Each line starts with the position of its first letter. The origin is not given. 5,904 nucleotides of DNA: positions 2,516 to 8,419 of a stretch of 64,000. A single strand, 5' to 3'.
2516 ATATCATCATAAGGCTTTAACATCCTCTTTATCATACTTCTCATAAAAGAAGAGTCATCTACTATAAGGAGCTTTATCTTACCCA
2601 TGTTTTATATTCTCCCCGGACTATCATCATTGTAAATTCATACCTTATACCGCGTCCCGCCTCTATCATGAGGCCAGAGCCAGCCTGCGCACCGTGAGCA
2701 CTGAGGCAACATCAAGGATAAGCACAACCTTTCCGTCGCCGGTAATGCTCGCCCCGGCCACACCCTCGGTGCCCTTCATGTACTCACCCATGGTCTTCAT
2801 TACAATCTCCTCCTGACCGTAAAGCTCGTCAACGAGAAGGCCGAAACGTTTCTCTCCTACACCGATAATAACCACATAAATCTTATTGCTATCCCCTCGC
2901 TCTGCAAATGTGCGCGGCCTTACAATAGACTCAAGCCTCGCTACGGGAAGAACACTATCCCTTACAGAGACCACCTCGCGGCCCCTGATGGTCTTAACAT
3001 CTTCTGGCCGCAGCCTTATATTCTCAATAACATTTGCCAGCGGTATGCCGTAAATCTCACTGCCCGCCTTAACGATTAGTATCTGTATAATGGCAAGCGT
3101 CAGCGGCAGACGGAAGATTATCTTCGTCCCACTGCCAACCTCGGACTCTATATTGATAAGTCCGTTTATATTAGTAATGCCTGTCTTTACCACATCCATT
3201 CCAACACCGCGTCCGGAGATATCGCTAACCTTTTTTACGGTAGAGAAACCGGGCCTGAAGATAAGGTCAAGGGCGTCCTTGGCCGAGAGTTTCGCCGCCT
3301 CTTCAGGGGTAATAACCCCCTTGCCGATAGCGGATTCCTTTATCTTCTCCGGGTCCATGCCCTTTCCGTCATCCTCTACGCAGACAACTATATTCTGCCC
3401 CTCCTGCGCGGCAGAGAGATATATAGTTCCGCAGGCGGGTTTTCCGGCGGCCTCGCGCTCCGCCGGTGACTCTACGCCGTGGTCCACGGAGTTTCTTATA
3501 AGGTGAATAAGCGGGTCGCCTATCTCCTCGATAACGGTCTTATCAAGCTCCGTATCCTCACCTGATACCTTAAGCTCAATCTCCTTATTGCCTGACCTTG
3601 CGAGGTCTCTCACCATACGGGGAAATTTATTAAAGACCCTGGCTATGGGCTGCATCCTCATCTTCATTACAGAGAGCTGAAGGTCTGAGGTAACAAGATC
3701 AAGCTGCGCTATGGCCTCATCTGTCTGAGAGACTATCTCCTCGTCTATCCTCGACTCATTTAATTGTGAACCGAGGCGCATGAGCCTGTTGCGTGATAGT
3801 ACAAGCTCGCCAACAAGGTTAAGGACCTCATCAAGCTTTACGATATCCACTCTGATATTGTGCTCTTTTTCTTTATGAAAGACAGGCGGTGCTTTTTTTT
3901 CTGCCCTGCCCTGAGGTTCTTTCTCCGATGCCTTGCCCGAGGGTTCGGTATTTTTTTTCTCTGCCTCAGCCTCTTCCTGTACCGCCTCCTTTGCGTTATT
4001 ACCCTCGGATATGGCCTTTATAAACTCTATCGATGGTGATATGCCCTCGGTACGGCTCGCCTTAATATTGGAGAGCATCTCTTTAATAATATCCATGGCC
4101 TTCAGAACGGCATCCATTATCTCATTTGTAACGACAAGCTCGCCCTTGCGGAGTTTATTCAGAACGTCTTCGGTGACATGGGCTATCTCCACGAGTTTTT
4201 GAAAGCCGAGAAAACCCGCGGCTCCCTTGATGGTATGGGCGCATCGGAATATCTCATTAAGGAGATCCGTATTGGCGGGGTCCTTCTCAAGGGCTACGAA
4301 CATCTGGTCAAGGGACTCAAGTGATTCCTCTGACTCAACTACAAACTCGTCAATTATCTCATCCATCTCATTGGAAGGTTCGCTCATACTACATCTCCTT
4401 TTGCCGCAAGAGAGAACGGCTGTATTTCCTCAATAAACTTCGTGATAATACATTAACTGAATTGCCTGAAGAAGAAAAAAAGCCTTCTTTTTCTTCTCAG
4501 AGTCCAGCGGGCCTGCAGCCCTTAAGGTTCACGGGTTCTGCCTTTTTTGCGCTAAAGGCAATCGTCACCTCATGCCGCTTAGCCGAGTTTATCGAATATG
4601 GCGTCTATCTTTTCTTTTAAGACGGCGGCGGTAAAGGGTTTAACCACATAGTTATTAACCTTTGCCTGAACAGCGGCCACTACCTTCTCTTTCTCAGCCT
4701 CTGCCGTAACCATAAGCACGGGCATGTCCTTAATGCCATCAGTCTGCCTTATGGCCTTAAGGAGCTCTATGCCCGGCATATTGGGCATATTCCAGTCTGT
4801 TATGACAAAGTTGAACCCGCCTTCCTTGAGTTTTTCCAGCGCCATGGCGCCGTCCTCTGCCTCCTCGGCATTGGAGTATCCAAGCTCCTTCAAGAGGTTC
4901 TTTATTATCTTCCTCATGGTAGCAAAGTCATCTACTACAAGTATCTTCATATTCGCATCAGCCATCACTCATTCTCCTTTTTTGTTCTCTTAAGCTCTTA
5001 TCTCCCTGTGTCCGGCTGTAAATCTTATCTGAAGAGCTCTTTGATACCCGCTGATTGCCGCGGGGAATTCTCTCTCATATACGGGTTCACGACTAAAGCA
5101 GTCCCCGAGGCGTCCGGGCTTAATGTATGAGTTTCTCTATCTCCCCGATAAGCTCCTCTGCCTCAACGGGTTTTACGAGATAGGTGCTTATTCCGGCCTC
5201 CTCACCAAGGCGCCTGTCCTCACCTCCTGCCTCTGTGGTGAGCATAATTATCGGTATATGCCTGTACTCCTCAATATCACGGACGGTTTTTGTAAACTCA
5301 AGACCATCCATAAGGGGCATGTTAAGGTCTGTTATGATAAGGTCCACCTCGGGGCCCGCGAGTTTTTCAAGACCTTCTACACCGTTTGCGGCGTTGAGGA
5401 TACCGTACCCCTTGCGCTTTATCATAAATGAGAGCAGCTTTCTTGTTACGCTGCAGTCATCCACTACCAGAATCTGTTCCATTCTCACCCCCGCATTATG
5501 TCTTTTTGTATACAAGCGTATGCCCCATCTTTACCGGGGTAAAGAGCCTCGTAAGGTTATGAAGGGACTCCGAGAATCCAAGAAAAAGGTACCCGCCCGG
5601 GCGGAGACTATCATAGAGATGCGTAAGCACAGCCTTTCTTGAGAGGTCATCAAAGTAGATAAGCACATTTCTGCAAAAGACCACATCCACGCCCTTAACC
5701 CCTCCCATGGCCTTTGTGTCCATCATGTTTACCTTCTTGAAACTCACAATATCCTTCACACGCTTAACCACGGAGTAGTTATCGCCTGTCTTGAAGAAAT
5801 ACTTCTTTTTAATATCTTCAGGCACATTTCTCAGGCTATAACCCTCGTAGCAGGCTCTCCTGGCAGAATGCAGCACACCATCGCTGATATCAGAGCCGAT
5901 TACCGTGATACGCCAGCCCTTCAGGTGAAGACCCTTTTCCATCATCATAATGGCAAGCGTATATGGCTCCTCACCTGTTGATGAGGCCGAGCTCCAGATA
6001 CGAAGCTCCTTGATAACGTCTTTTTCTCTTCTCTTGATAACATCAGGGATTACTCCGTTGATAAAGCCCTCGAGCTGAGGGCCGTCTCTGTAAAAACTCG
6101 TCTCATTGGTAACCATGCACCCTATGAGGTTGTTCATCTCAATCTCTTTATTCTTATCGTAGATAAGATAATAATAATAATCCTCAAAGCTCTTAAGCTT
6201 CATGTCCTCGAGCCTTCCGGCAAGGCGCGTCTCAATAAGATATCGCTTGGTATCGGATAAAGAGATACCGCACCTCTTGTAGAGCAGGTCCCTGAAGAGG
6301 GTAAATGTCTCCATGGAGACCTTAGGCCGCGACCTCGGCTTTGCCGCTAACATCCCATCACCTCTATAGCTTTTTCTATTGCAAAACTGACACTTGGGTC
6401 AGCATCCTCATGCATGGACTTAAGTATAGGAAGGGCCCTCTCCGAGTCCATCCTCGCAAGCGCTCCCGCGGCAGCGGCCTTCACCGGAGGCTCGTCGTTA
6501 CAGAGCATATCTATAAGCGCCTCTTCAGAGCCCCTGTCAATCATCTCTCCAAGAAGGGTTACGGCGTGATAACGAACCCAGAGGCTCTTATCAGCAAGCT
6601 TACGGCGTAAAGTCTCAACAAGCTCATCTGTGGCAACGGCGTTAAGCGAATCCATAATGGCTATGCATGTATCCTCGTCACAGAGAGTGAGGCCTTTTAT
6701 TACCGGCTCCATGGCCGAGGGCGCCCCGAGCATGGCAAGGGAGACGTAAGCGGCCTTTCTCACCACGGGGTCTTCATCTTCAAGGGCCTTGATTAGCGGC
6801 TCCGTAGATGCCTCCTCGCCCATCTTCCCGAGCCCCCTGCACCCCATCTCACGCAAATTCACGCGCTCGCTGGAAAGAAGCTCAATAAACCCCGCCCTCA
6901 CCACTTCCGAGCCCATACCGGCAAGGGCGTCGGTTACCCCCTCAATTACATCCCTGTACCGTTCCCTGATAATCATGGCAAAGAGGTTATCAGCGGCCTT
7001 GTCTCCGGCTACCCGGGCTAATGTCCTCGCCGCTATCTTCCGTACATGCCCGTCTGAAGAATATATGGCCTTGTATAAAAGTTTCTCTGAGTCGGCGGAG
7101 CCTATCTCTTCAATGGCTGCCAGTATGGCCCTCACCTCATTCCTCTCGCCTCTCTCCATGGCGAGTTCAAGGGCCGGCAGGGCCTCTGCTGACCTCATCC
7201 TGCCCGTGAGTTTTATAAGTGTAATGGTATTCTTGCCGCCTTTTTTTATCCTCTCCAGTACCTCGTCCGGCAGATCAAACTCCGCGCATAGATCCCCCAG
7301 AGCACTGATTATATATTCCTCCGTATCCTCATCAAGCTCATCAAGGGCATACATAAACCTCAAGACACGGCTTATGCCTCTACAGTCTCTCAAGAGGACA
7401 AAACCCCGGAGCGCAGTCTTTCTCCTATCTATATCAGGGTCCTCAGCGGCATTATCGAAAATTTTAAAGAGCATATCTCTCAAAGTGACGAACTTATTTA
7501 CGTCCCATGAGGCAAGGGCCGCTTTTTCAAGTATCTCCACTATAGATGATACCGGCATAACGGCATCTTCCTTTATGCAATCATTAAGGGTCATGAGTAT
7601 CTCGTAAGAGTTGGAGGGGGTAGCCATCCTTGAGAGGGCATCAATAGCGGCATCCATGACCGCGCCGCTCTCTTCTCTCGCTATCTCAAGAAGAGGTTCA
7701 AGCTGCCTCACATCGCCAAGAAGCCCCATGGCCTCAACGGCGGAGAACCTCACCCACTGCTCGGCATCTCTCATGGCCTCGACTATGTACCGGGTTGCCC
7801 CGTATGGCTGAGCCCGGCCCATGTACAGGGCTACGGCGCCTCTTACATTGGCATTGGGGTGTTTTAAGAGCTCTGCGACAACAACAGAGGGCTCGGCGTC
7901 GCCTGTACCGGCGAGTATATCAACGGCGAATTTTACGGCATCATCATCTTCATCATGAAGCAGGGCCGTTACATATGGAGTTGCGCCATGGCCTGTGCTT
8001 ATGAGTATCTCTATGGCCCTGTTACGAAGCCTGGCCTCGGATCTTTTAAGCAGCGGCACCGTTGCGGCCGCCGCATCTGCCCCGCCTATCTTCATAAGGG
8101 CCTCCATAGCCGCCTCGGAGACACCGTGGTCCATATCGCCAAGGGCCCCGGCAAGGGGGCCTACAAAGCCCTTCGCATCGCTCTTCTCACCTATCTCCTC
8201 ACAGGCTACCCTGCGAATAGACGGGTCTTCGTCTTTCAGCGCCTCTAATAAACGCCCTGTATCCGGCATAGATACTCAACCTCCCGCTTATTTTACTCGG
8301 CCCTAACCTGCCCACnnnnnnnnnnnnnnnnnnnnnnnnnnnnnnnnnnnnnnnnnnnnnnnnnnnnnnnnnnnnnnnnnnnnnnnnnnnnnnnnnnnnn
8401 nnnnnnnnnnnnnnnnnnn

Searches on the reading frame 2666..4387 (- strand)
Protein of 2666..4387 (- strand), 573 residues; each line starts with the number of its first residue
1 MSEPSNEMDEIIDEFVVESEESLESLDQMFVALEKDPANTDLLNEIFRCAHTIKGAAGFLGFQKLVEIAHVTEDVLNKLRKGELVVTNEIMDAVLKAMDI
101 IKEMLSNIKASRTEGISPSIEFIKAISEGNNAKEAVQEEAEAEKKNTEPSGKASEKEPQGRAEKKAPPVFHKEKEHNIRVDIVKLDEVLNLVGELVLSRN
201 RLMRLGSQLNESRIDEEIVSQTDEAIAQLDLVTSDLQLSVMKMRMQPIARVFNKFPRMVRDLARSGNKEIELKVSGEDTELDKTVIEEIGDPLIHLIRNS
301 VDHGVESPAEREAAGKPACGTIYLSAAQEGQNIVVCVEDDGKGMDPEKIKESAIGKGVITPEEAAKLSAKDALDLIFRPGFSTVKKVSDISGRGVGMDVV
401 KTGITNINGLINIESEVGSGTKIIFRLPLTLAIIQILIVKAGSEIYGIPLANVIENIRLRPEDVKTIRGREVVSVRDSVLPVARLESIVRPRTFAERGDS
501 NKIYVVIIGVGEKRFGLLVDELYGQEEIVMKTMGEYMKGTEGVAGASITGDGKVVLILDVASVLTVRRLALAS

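Call 13: search_protein_families(library=pfam, proteins=[window:2666-4387:-])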
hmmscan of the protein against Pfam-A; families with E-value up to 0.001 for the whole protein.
window:2666-4387:- (573 aa): 5 families
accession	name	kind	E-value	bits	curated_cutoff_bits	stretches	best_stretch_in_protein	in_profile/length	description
PF01584.24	CheW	-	1.1e-23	83.9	23.5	1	435-565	1-135/138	CheW-like domain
PF02518.31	HATPase_c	-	5.7e-18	65.8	26.4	1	291-430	4-110/111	Histidine kinase-, DNA gyrase B-, and HSP90-like ATPase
PF01627.28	Hpt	-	5e-17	62.4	24.6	1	10-108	1-81/84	Hpt domain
PF02895.20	H-kinase_dim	-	1.5e-14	54.6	23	1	177-243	3-68/68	Signal transducing histidine kinase, homodimeric domain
PF13589.12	HATPase_c_3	-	6.9e-05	23.3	25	1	294-354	8-54/137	Histidine kinase-, DNA gyrase B-, and HSP90-like ATPase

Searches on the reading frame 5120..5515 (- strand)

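Call 13: search_protein_families(library=pfam, proteins=[window:5120-5515:-])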
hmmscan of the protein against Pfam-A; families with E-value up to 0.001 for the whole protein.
window:5120-5515:- (131 aa): 1 family
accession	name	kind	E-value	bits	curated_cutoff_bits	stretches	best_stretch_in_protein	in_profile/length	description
PF00072.30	Response_reg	-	5.4e-25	88.2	30.2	1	15-126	1-110/111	Response regulator receiver domain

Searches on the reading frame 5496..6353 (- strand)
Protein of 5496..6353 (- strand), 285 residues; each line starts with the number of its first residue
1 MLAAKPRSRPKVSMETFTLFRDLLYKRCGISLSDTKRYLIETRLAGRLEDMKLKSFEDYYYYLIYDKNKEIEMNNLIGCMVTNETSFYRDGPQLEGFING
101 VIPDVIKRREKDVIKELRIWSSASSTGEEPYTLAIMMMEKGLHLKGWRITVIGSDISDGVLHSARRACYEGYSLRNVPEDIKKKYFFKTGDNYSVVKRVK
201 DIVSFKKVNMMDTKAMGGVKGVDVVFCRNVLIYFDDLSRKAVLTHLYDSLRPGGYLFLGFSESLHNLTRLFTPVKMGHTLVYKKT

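Call 13: search_protein_families(library=pfam, proteins=[window:5496-6353:-])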
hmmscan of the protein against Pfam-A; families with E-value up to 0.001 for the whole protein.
window:5496-6353:- (285 aa): 5 families
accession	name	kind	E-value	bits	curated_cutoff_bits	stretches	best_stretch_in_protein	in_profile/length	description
PF01739.24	CheR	-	1.5e-52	178.3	27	1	83-276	1-191/195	CheR methyltransferase, SAM binding domain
PF03705.20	CheR_N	-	9.7e-14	51.3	27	1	17-66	3-52/53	CheR methyltransferase, all-alpha domain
PF13649.12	Methyltransf_25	-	3e-05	25.1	27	0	220-254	63-97/97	Methyltransferase domain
PF08242.18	Methyltransf_12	-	3.8e-05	24.8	30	1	152-256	24-98/98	Methyltransferase domain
PF08241.18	Methyltransf_11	-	0.00018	22.5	21.2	0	221-258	60-95/95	Methyltransferase domain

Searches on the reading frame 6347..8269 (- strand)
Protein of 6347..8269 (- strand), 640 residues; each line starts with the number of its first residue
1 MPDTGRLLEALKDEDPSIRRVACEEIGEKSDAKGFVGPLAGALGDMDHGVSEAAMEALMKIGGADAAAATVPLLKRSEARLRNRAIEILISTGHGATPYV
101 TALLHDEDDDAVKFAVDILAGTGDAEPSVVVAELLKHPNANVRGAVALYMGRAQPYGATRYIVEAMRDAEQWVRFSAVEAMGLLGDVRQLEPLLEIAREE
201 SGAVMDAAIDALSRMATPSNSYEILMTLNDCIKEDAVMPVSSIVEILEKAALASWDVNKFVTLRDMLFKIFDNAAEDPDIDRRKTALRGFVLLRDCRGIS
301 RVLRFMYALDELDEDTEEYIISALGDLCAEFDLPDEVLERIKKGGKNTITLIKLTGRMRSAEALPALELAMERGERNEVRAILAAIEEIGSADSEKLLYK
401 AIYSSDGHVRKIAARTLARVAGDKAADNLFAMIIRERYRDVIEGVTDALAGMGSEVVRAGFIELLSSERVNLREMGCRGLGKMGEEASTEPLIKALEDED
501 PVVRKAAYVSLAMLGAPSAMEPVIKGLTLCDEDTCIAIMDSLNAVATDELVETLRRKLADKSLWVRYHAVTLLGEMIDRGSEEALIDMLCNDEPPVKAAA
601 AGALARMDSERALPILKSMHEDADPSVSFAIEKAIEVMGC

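Call 13: search_protein_families(library=pfam, proteins=[window:6347-8269:-])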
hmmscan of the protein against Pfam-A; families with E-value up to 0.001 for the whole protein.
window:6347-8269:- (640 aa): 9 families
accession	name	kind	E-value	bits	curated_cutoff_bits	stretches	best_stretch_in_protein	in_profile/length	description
PF13646.12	HEAT_2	-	4.7e-62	206.7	27.7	6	552-635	2-87/88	HEAT repeats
PF02985.28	HEAT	-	1.7e-27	93.3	23.5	0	491-514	4-27/31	HEAT repeat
PF12717.13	Cnd1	-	2.5e-15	57.4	26.4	1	472-521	7-55/162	non-SMC mitotic condensation complex subunit 1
PF13513.12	HEAT_EZ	-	1.5e-09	38.6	27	0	584-607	32-55/55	HEAT-like repeat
PF03130.22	HEAT_PBS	-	3.3e-09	36.8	20.9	0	478-498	7-27/27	PBS lyase HEAT-like repeat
PF00514.29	Arm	-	1.7e-05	25.2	20.6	0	584-605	16-37/41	Armadillo/beta-catenin-like repeat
PF12755.13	Vac14_Fab1_bd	-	0.00011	23.2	22.1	0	161-181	31-51/97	Vacuolar 14 Fab1-binding region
PF01602.26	Adaptin_N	-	0.00029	20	37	0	489-584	116-184/524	Adaptin N terminal region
PF12765.13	Cohesin_HEAT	-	0.00033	21.4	21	0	492-507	23-38/42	HEAT repeat associated with sister chromatid cohesion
